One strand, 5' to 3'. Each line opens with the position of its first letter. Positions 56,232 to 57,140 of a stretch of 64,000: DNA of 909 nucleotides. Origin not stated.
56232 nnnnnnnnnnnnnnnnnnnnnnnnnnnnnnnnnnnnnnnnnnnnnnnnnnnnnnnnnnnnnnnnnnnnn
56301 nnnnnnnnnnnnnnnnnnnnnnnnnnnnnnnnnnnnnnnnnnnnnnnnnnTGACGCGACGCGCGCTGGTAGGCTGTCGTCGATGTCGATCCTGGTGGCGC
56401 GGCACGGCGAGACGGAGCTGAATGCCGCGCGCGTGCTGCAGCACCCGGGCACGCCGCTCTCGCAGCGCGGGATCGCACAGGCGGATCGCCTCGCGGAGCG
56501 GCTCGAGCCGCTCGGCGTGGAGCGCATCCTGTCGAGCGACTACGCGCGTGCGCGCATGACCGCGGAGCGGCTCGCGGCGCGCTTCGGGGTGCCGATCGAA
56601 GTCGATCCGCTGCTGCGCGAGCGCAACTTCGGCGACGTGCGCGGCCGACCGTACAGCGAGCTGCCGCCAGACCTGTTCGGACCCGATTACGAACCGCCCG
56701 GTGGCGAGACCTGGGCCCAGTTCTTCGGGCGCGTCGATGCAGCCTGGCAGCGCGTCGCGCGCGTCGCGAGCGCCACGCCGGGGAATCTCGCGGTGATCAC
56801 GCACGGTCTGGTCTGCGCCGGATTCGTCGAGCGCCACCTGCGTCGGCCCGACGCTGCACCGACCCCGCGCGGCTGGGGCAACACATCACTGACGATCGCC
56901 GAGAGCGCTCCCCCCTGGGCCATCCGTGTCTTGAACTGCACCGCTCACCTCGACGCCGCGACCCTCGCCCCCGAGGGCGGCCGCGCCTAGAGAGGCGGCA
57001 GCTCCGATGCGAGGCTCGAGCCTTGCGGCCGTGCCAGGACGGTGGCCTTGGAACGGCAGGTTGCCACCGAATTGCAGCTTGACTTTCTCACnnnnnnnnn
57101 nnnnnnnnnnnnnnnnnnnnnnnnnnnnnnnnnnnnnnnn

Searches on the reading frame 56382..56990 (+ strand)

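Call 22: search_protein_families(library=ncbifam, proteins=[window:56382-56990:+], max_evalue=0.01)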
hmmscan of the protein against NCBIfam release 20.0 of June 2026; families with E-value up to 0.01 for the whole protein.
window:56382-56990:+ (202 aa): 13 families
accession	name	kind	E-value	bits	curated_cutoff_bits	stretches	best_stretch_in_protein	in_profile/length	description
TIGR03162.1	ribazole_cobC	equivalog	6.5e-25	87.6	162.9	1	5-145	3-148/176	alpha-ribazole phosphatase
NF005567.0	PRK07238.1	equivalog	5.6e-18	65.4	326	1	3-190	180-377/378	bifunctional RNase H/acid phosphatase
TIGR03848.1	MSMEG_4193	subfamily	7.6e-16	58.2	203.85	1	3-97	2-98/204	MSMEG_4193 family putative phosphomutase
NF002901.0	PRK03482.1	equivalog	8.9e-16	58.2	261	1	3-94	4-96/215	2,3-diphosphoglycerate-dependent phosphoglycerate mutase GpmB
NF011580.0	PRK15004.1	equivalog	1.9e-15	57.4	250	1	1-157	1-165/203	adenosylcobalamin/alpha-ribazole phosphatase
NF038349.1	dPGM_arch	equivalog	5.7e-14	52.4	225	1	4-93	2-93/194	2,3-diphosphoglycerate-dependent phosphoglycerate mutase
NF009994.0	PRK13463.1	equivalog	2.7e-09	37.1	277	1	2-89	4-92/203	phosphoserine phosphatase 1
NF045917.1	PhserinePhPspA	equivalog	3.4e-08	33.4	350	1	3-88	4-90/211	phosphoserine phosphatase PspA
TIGR00249.1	sixA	equivalog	6.4e-08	32.6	74.5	1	1-69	1-68/154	phosphohistidine phosphatase SixA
NF052459.1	OxoGTPPhMutT1Mycb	equivalog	7.4e-08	31.8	475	1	2-85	134-217/292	8-oxo-(d)GTP phosphatase MutT1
NF009993.0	PRK13462.1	equivalog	3.5e-07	30.1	226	1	3-156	8-162/203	acid phosphatase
NF002217.0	PRK01112.1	equivalog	0.0013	18.1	320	1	3-61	4-63/228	2,3-bisphosphoglycerate-dependent phosphoglycerate mutase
NF002339.0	PRK01295.1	equivalog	0.0039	16.7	316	1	4-88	6-96/206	2,3-bisphosphoglycerate-dependent phosphoglycerate mutase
